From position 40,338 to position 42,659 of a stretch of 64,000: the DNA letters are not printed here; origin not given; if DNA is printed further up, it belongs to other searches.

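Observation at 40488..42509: AT-rich gene encoding an unusual fusion: nucleoside 2-deoxyribosyltransferase-like (SLOG-fold) domain + trans-polyprenyl diphosphate synthase-like domain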

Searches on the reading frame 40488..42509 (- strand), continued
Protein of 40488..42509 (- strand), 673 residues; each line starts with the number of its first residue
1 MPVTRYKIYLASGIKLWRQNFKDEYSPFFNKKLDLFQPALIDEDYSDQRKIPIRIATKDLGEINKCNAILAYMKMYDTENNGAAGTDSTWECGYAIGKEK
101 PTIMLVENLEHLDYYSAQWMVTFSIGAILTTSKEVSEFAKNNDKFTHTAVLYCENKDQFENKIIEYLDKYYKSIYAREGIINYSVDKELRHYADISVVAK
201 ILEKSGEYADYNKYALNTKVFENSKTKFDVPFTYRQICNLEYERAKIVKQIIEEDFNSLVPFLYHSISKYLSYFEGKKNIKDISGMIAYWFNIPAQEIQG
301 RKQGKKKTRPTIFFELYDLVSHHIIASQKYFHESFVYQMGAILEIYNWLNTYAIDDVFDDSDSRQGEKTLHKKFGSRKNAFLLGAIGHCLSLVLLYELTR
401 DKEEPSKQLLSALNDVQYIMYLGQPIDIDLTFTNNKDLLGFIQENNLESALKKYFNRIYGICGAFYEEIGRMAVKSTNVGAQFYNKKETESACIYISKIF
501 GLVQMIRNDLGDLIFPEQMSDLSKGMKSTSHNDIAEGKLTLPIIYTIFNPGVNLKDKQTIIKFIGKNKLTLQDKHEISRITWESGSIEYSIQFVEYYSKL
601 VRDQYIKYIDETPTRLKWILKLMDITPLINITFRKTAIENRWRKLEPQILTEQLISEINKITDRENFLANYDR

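Call 49: search_protein_families(library=ncbifam, proteins=[P0067, P0069, P0072, P0073, P0074, P0078, P0080, P0081, P0105, P0101], max_evalue=0.001)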
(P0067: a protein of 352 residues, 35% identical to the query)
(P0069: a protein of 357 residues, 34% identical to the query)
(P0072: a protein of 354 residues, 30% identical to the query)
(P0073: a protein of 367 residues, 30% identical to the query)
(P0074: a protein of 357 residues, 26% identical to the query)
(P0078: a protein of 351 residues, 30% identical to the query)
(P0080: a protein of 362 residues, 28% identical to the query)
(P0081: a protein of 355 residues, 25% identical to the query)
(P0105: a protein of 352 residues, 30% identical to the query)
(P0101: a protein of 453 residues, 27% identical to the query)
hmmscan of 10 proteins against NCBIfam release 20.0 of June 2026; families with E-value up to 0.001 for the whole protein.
P0067 (352 aa): 16 families
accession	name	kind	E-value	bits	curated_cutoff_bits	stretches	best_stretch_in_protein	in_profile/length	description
NF041003.1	GGPP_syn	equivalog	1.6e-37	129.3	500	1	15-332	10-309/326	geranylgeranyl diphosphate synthase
NF040698.1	IdsA_Meth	equivalog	9.5e-36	123.6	468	1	8-341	4-322/328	short chain isoprenyl diphosphate synthase IdsA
NF041169.1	f2_encap_cargo4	exception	1.1e-30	107.1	450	1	54-339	52-326/334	family 2 encapsulin nanocompartment cargo protein polyprenyl transferase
NF008140.0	PRK10888.1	equivalog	2.3e-26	92.9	412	1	31-341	27-317/323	octaprenyl diphosphate synthase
NF045549.1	GGPPsyn_IdsB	equivalog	9.4e-26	90.7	475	1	67-342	79-341/346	geranylgeranyl diphosphate synthase IdsB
TIGR02748.1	GerC3_HepT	equivalog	3.6e-22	78.9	456.55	1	55-343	46-315/319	heptaprenyl diphosphate synthase component II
NF045485.1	FPPsyn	subfamily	3.1e-21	75.8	275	1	55-276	40-257/288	farnesyl diphosphate synthase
NF045628.1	HxpDPsynlarge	equivalog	1.5e-20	73.4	500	1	54-339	37-303/311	hexaprenyl-diphosphate synthase large subunit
NF040789.2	gerfarn_diphsyn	equivalog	1.4e-19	70.5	560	1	70-339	79-337/345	geranylfarnesyl diphosphate synthase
TIGR02749.1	prenyl_cyano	equivalog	2.3e-18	66.3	383.2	1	82-341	76-316/322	solanesyl diphosphate synthase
NF045685.1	GGPPSynCrtE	equivalog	9e-16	57.8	460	1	54-280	44-266/293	geranylgeranyl diphosphate synthase CrtE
NF007877.0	PRK10581.1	equivalog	2.3e-15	56.6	321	1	13-238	9-237/299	(2E,6E)-farnesyl diphosphate synthase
NF040627.1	GFPS_Meth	equivalog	2.8e-15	56.5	600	1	53-230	41-211/285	geranylfarnesyl diphosphate synthase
NF042417.1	NPPPS_Mycobact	equivalog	1.1e-13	50.9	600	1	55-339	59-327/335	nonaprenyl/(2E,6E)-farnesyl/geranylgeranyl diphosphat synthase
NF042416.1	GFPPS_Mycobact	equivalog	7.3e-13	48.2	600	1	54-340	44-343/350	bifunctional (2E,6E)-farnesyl/geranyl diphosphate synthase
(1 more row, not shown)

P0069 (357 aa): 11 families
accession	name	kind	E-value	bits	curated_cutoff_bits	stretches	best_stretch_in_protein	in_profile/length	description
NF041003.1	GGPP_syn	equivalog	1.3e-22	80.4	500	1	112-335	103-309/326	geranylgeranyl diphosphate synthase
NF040698.1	IdsA_Meth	equivalog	1.4e-16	60.6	468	1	174-343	160-321/328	short chain isoprenyl diphosphate synthase IdsA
NF008140.0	PRK10888.1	equivalog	1.1e-15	57.8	412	1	177-342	157-315/323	octaprenyl diphosphate synthase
TIGR02749.1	prenyl_cyano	equivalog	2.7e-15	56.2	383.2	1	176-339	159-311/322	solanesyl diphosphate synthase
TIGR02748.1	GerC3_HepT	equivalog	8.6e-15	54.6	456.55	1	171-339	150-308/319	heptaprenyl diphosphate synthase component II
NF045628.1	HxpDPsynlarge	equivalog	9.1e-12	44.6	500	1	179-342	150-303/311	hexaprenyl-diphosphate synthase large subunit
NF041169.1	f2_encap_cargo4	exception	1.3e-09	37.8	450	1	114-332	115-315/334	family 2 encapsulin nanocompartment cargo protein polyprenyl transferase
NF040789.2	gerfarn_diphsyn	equivalog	3.9e-06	26.3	560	1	176-342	179-337/345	geranylfarnesyl diphosphate synthase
NF045485.1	FPPsyn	subfamily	6.6e-06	25.5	275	1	192-302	176-283/288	farnesyl diphosphate synthase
NF042417.1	NPPPS_Mycobact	equivalog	2.1e-05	23.7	600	1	181-343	173-328/335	nonaprenyl/(2E,6E)-farnesyl/geranylgeranyl diphosphat synthase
NF045685.1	GGPPSynCrtE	equivalog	0.0002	20.5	460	1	111-285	106-268/293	geranylgeranyl diphosphate synthase CrtE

P0072 (354 aa): 15 families
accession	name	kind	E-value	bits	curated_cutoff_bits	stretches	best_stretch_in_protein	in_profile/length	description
NF041169.1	f2_encap_cargo4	exception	1.9e-42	145.7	450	1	8-335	4-328/334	family 2 encapsulin nanocompartment cargo protein polyprenyl transferase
NF045549.1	GGPPsyn_IdsB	equivalog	1.4e-30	106.6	475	1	8-335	19-340/346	geranylgeranyl diphosphate synthase IdsB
NF041003.1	GGPP_syn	equivalog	5.7e-30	104.5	500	1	51-336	42-321/326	geranylgeranyl diphosphate synthase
NF040698.1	IdsA_Meth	equivalog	2e-29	102.8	468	1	51-335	44-322/328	short chain isoprenyl diphosphate synthase IdsA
NF045628.1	HxpDPsynlarge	equivalog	5e-23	81.6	500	1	51-333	37-303/311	hexaprenyl-diphosphate synthase large subunit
NF042417.1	NPPPS_Mycobact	equivalog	6.4e-22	78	600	1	43-336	54-330/335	nonaprenyl/(2E,6E)-farnesyl/geranylgeranyl diphosphat synthase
NF008140.0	PRK10888.1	equivalog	2.6e-21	76.3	412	1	52-335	47-317/323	octaprenyl diphosphate synthase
NF045485.1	FPPsyn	subfamily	7e-21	74.6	275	1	11-293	3-283/288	farnesyl diphosphate synthase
TIGR02748.1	GerC3_HepT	equivalog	7.5e-20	71.3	456.55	1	51-336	45-314/319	heptaprenyl diphosphate synthase component II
NF040789.2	gerfarn_diphsyn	equivalog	3.6e-17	62.6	560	1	72-333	85-337/345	geranylfarnesyl diphosphate synthase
TIGR02749.1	prenyl_cyano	equivalog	6.8e-17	61.5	383.2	1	78-334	76-315/322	solanesyl diphosphate synthase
NF045685.1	GGPPSynCrtE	equivalog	3.2e-16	59.2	460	1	40-267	33-259/293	geranylgeranyl diphosphate synthase CrtE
NF042416.1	GFPPS_Mycobact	equivalog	3.1e-14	52.7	600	1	107-338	119-347/350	bifunctional (2E,6E)-farnesyl/geranyl diphosphate synthase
NF007877.0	PRK10581.1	equivalog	4.5e-14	52.3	321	1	41-272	36-267/299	(2E,6E)-farnesyl diphosphate synthase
NF040627.1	GFPS_Meth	equivalog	2.9e-10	40.1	600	1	51-228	42-211/285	geranylfarnesyl diphosphate synthase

P0073 (367 aa): 13 families
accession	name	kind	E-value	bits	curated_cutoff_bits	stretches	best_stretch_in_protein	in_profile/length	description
NF040698.1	IdsA_Meth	equivalog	1.8e-21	76.7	468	1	53-338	45-323/328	short chain isoprenyl diphosphate synthase IdsA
NF041003.1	GGPP_syn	equivalog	1.2e-16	60.7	500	1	140-325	137-306/326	geranylgeranyl diphosphate synthase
NF042417.1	NPPPS_Mycobact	equivalog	3e-16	59.4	600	1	49-337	57-329/335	nonaprenyl/(2E,6E)-farnesyl/geranylgeranyl diphosphat synthase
NF041169.1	f2_encap_cargo4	exception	1.3e-14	54.2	450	1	126-324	130-314/334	family 2 encapsulin nanocompartment cargo protein polyprenyl transferase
TIGR02749.1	prenyl_cyano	equivalog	1.3e-14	54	383.2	1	162-335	155-314/322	solanesyl diphosphate synthase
NF045549.1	GGPPsyn_IdsB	equivalog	8e-12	44.9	475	1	106-315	126-321/346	geranylgeranyl diphosphate synthase IdsB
NF045628.1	HxpDPsynlarge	equivalog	5.4e-11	42.1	500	1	178-340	155-308/311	hexaprenyl-diphosphate synthase large subunit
TIGR02748.1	GerC3_HepT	equivalog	2e-10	40.3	456.55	1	195-343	180-319/319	heptaprenyl diphosphate synthase component II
NF008140.0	PRK10888.1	equivalog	7.2e-09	35.4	412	1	178-331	164-311/323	octaprenyl diphosphate synthase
NF040789.2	gerfarn_diphsyn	equivalog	3.7e-08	32.9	560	1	134-334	151-336/345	geranylfarnesyl diphosphate synthase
NF045485.1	FPPsyn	subfamily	4.3e-07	29.4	275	1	189-276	179-261/288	farnesyl diphosphate synthase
NF045685.1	GGPPSynCrtE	equivalog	5.5e-06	25.6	460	1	186-231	181-226/293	geranylgeranyl diphosphate synthase CrtE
NF040627.1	GFPS_Meth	equivalog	3.6e-05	23.4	600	1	53-230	43-210/285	geranylfarnesyl diphosphate synthase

P0074 (357 aa): 12 families
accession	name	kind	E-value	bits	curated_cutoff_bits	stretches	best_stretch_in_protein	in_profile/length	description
NF040698.1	IdsA_Meth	equivalog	1.4e-20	73.8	468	1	119-330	117-310/328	short chain isoprenyl diphosphate synthase IdsA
NF041003.1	GGPP_syn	equivalog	1.7e-19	70.1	500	1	119-333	115-309/326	geranylgeranyl diphosphate synthase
TIGR02748.1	GerC3_HepT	equivalog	2.7e-17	62.9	456.55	1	173-332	156-303/319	heptaprenyl diphosphate synthase component II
TIGR02749.1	prenyl_cyano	equivalog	9.9e-16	57.7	383.2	1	172-329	159-303/322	solanesyl diphosphate synthase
NF045628.1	HxpDPsynlarge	equivalog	1.3e-14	54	500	1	174-329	149-292/311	hexaprenyl-diphosphate synthase large subunit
NF041169.1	f2_encap_cargo4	exception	2.5e-12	46.7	450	1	143-330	144-315/334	family 2 encapsulin nanocompartment cargo protein polyprenyl transferase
NF008140.0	PRK10888.1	equivalog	4.2e-11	42.7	412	1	131-323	124-298/323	octaprenyl diphosphate synthase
NF042417.1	NPPPS_Mycobact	equivalog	1.3e-10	40.8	600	1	170-329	166-316/335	nonaprenyl/(2E,6E)-farnesyl/geranylgeranyl diphosphat synthase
NF045485.1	FPPsyn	subfamily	8.8e-06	25.1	275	1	176-282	168-266/288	farnesyl diphosphate synthase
NF045549.1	GGPPsyn_IdsB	equivalog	3.4e-05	23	475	1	172-320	181-321/346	geranylgeranyl diphosphate synthase IdsB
NF045685.1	GGPPSynCrtE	equivalog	4e-05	22.8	460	1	151-268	152-255/293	geranylgeranyl diphosphate synthase CrtE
NF040789.2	gerfarn_diphsyn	equivalog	7.9e-05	22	560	1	124-330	139-327/345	geranylfarnesyl diphosphate synthase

P0078 (351 aa): 13 families
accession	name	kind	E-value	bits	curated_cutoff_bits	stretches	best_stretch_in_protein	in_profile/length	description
NF040698.1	IdsA_Meth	equivalog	1.8e-27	96.4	468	1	48-331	39-319/328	short chain isoprenyl diphosphate synthase IdsA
NF041003.1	GGPP_syn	equivalog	1.4e-22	80.3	500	1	49-323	38-307/326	geranylgeranyl diphosphate synthase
TIGR02748.1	GerC3_HepT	equivalog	7.3e-22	77.9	456.55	1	50-332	42-311/319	heptaprenyl diphosphate synthase component II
NF041169.1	f2_encap_cargo4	exception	8.8e-22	77.8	450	1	11-321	6-314/334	family 2 encapsulin nanocompartment cargo protein polyprenyl transferase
NF008140.0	PRK10888.1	equivalog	5.1e-18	65.5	412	1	114-329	112-312/323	octaprenyl diphosphate synthase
TIGR02749.1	prenyl_cyano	equivalog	1.8e-17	63.4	383.2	1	157-333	150-315/322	solanesyl diphosphate synthase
NF045628.1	HxpDPsynlarge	equivalog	2.4e-16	59.6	500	1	53-331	37-302/311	hexaprenyl-diphosphate synthase large subunit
NF042417.1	NPPPS_Mycobact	equivalog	8.8e-15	54.6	600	1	52-330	57-325/335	nonaprenyl/(2E,6E)-farnesyl/geranylgeranyl diphosphat synthase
NF045485.1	FPPsyn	subfamily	2e-10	40.3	275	1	149-273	150-261/288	farnesyl diphosphate synthase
NF045685.1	GGPPSynCrtE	equivalog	8.1e-09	34.9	460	1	149-271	154-264/293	geranylgeranyl diphosphate synthase CrtE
NF040627.1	GFPS_Meth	equivalog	1.4e-07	31.3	600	1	48-232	37-216/285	geranylfarnesyl diphosphate synthase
NF045549.1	GGPPsyn_IdsB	equivalog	1.4e-06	27.6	475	1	54-316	68-325/346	geranylgeranyl diphosphate synthase IdsB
NF040789.2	gerfarn_diphsyn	equivalog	7.1e-06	25.4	560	1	107-330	123-335/345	geranylfarnesyl diphosphate synthase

P0080 (362 aa): 8 families
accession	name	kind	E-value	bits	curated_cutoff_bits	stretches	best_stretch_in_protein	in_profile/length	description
TIGR02748.1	GerC3_HepT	equivalog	1.4e-13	50.7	456.55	1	59-351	46-318/319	heptaprenyl diphosphate synthase component II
NF045628.1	HxpDPsynlarge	equivalog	8.2e-13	48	500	1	58-347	37-306/311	hexaprenyl-diphosphate synthase large subunit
NF040698.1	IdsA_Meth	equivalog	9.1e-13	48.1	468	1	58-345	44-321/328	short chain isoprenyl diphosphate synthase IdsA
NF041169.1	f2_encap_cargo4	exception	1.8e-12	47.2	450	1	58-347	52-329/334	family 2 encapsulin nanocompartment cargo protein polyprenyl transferase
TIGR02749.1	prenyl_cyano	equivalog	1.2e-10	41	383.2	1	210-345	190-315/322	solanesyl diphosphate synthase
NF042417.1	NPPPS_Mycobact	equivalog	1.4e-07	30.8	600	1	60-346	60-329/335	nonaprenyl/(2E,6E)-farnesyl/geranylgeranyl diphosphat synthase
NF041003.1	GGPP_syn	equivalog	9.8e-07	28.1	500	1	59-332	43-304/326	geranylgeranyl diphosphate synthase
NF008140.0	PRK10888.1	equivalog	2.1e-06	27.3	412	1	86-341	73-312/323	octaprenyl diphosphate synthase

P0081 (355 aa): 12 families
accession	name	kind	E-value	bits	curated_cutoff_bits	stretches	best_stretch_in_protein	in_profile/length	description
TIGR02749.1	prenyl_cyano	equivalog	5.6e-19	68.3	383.2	1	145-330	136-305/322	solanesyl diphosphate synthase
NF040698.1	IdsA_Meth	equivalog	1.2e-18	67.5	468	1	15-332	7-313/328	short chain isoprenyl diphosphate synthase IdsA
NF041169.1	f2_encap_cargo4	exception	1.6e-16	60.5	450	1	116-328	113-314/334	family 2 encapsulin nanocompartment cargo protein polyprenyl transferase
NF008140.0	PRK10888.1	equivalog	1.4e-14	54.2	412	1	178-329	160-305/323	octaprenyl diphosphate synthase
TIGR02748.1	GerC3_HepT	equivalog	2e-13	50.1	456.55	1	101-329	93-301/319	heptaprenyl diphosphate synthase component II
NF041003.1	GGPP_syn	equivalog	1.2e-12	47.6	500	1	193-328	178-305/326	geranylgeranyl diphosphate synthase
NF042417.1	NPPPS_Mycobact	equivalog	8.8e-10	38.1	600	1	175-332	169-320/335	nonaprenyl/(2E,6E)-farnesyl/geranylgeranyl diphosphat synthase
NF045628.1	HxpDPsynlarge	equivalog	1e-08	34.6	500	1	141-328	120-292/311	hexaprenyl-diphosphate synthase large subunit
NF045549.1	GGPPsyn_IdsB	equivalog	1.6e-08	34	475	1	153-323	166-325/346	geranylgeranyl diphosphate synthase IdsB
NF045485.1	FPPsyn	subfamily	1.5e-07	30.8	275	1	195-280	181-260/288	farnesyl diphosphate synthase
NF045685.1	GGPPSynCrtE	equivalog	8.4e-07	28.3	460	1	118-285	110-266/293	geranylgeranyl diphosphate synthase CrtE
NF040789.2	gerfarn_diphsyn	equivalog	2.5e-06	26.9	560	1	115-331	124-329/345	geranylfarnesyl diphosphate synthase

P0105 (352 aa): 12 families
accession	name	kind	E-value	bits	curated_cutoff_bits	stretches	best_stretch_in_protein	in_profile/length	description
TIGR02748.1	GerC3_HepT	equivalog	5.2e-18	65.2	456.55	1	120-328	111-302/319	heptaprenyl diphosphate synthase component II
NF041003.1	GGPP_syn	equivalog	3.1e-17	62.6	500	1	111-337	106-316/326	geranylgeranyl diphosphate synthase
NF040698.1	IdsA_Meth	equivalog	5.4e-14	52.1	468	1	200-328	190-311/328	short chain isoprenyl diphosphate synthase IdsA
TIGR02749.1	prenyl_cyano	equivalog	9.5e-13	47.8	383.2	1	170-327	162-304/322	solanesyl diphosphate synthase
NF008140.0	PRK10888.1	equivalog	4.7e-12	45.9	412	1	121-323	113-301/323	octaprenyl diphosphate synthase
NF040789.2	gerfarn_diphsyn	equivalog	1.4e-11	44.2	560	1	136-327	151-327/345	geranylfarnesyl diphosphate synthase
NF045628.1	HxpDPsynlarge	equivalog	2.5e-11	43.2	500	1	132-324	115-290/311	hexaprenyl-diphosphate synthase large subunit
NF041169.1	f2_encap_cargo4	exception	6.5e-11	42.1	450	1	167-326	165-314/334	family 2 encapsulin nanocompartment cargo protein polyprenyl transferase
NF042417.1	NPPPS_Mycobact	equivalog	1.9e-07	30.4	600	1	204-324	200-314/335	nonaprenyl/(2E,6E)-farnesyl/geranylgeranyl diphosphat synthase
NF045685.1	GGPPSynCrtE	equivalog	1.1e-06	27.9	460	1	198-287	192-274/293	geranylgeranyl diphosphate synthase CrtE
NF045485.1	FPPsyn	subfamily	3.8e-06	26.3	275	1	197-288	186-270/288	farnesyl diphosphate synthase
NF045549.1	GGPPsyn_IdsB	equivalog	3.9e-05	22.9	475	1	203-315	212-319/346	geranylgeranyl diphosphate synthase IdsB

P0101 (453 aa): 14 families
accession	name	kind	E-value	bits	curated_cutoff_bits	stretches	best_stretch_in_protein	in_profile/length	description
NF041169.1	f2_encap_cargo4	exception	1.7e-23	83.4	450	2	25-173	4-139/334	family 2 encapsulin nanocompartment cargo protein polyprenyl transferase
NF041003.1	GGPP_syn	equivalog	9.3e-17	61.1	500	2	106-194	68-152/326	geranylgeranyl diphosphate synthase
NF040698.1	IdsA_Meth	equivalog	2.1e-14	53.5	468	2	104-172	68-130/328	short chain isoprenyl diphosphate synthase IdsA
NF045549.1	GGPPsyn_IdsB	equivalog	3.4e-14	52.6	475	1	23-173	17-153/346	geranylgeranyl diphosphate synthase IdsB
TIGR02748.1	GerC3_HepT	equivalog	1.4e-09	37.5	456.55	1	265-415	180-315/319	heptaprenyl diphosphate synthase component II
TIGR02749.1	prenyl_cyano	equivalog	3e-09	36.3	383.2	0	268-404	183-307/322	solanesyl diphosphate synthase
NF007877.0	PRK10581.1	equivalog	4.1e-09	36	321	1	227-352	156-269/299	(2E,6E)-farnesyl diphosphate synthase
NF008140.0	PRK10888.1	equivalog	4.8e-09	36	412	1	244-399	160-303/323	octaprenyl diphosphate synthase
NF040789.2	gerfarn_diphsyn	equivalog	7e-09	35.3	560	1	65-170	48-148/345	geranylfarnesyl diphosphate synthase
NF042416.1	GFPPS_Mycobact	equivalog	1.2e-08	34.3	600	1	207-412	146-342/350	bifunctional (2E,6E)-farnesyl/geranyl diphosphate synthase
NF045485.1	FPPsyn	subfamily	8.2e-08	31.7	275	0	98-169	57-124/288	farnesyl diphosphate synthase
NF045628.1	HxpDPsynlarge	equivalog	4e-06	26.1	500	0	245-412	152-304/311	hexaprenyl-diphosphate synthase large subunit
NF040627.1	GFPS_Meth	equivalog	0.00017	21.1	600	0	105-155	67-111/285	geranylfarnesyl diphosphate synthase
NF040936.1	hexpp_archaea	equivalog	0.00062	19.2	400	0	105-151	68-108/275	hexaprenyl pyrophosphate synthase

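Call 50: list_cluster_members(proteins=[P0067, P0069, P0073, P0074, P0080, P0081, P0105, P0072, P0096, P0135])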
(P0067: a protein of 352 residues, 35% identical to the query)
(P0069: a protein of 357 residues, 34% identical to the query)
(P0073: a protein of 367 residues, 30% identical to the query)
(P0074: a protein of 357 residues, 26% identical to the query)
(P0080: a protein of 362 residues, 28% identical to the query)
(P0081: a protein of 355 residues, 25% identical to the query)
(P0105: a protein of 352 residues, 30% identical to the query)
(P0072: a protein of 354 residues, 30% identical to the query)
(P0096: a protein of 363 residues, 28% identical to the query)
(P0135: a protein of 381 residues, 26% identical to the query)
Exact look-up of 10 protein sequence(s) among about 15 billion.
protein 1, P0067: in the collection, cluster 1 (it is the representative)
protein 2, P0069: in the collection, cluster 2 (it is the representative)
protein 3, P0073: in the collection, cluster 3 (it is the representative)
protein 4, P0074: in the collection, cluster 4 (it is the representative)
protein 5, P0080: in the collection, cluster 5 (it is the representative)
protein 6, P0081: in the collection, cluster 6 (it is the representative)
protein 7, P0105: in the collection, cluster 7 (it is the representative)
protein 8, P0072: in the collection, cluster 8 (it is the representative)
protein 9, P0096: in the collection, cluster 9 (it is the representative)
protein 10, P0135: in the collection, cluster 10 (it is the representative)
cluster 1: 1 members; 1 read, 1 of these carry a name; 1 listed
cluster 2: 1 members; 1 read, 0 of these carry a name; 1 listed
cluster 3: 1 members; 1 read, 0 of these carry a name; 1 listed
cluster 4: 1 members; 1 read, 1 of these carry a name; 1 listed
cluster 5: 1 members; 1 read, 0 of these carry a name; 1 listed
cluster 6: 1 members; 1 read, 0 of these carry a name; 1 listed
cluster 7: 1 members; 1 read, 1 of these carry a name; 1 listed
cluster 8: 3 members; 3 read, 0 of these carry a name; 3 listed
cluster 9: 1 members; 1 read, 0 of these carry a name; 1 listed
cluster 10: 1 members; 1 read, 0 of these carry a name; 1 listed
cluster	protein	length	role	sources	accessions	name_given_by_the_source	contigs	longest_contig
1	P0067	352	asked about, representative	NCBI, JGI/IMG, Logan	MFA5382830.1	MAG: polyprenyl synthetase family protein [Candidatus Micrarchaeia archaeon] | geranylgeranyl pyrophosphate synthase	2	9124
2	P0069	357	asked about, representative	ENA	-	-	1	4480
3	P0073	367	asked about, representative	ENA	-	-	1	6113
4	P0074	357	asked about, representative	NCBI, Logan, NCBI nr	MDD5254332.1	MAG: polyprenyl synthetase family protein [Candidatus Nanoarchaeia archaeon] | polyprenyl synthetase family protein [Candidatus Nanoarchaeia archaeon]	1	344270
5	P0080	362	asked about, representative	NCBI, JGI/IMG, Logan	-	-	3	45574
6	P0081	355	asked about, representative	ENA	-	-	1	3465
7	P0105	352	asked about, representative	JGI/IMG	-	octaprenyl-diphosphate synthase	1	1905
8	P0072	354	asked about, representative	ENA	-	-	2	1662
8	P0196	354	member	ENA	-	-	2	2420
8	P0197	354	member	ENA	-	-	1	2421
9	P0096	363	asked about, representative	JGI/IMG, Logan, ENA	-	-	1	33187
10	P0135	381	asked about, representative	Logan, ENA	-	-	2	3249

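Call 68: find_encoding_contigs(protein=P0087, flank=7000, max_places=1)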
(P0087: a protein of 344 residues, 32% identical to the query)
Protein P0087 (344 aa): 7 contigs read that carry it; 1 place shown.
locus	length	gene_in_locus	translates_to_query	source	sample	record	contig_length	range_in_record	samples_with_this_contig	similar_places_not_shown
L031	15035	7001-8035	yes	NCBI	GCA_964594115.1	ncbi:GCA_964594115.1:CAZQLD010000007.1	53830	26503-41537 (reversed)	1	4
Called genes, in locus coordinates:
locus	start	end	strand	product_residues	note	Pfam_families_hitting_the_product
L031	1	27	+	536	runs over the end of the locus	PF00069:Pkinase, PF07714:PK_Tyr_Ser-Thr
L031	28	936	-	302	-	-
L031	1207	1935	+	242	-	-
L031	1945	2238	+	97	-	-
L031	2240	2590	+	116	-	-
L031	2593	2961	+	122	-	-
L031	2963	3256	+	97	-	-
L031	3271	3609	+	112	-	-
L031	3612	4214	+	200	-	-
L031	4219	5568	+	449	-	PF17863:AAA_lid_2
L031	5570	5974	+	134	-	-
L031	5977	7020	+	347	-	PF04055:Radical_SAM, PF13353:Fer4_12 (weak), PF13186:SPASM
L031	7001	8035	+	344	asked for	PF00348:polyprenyl_synt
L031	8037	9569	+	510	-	-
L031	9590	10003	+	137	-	-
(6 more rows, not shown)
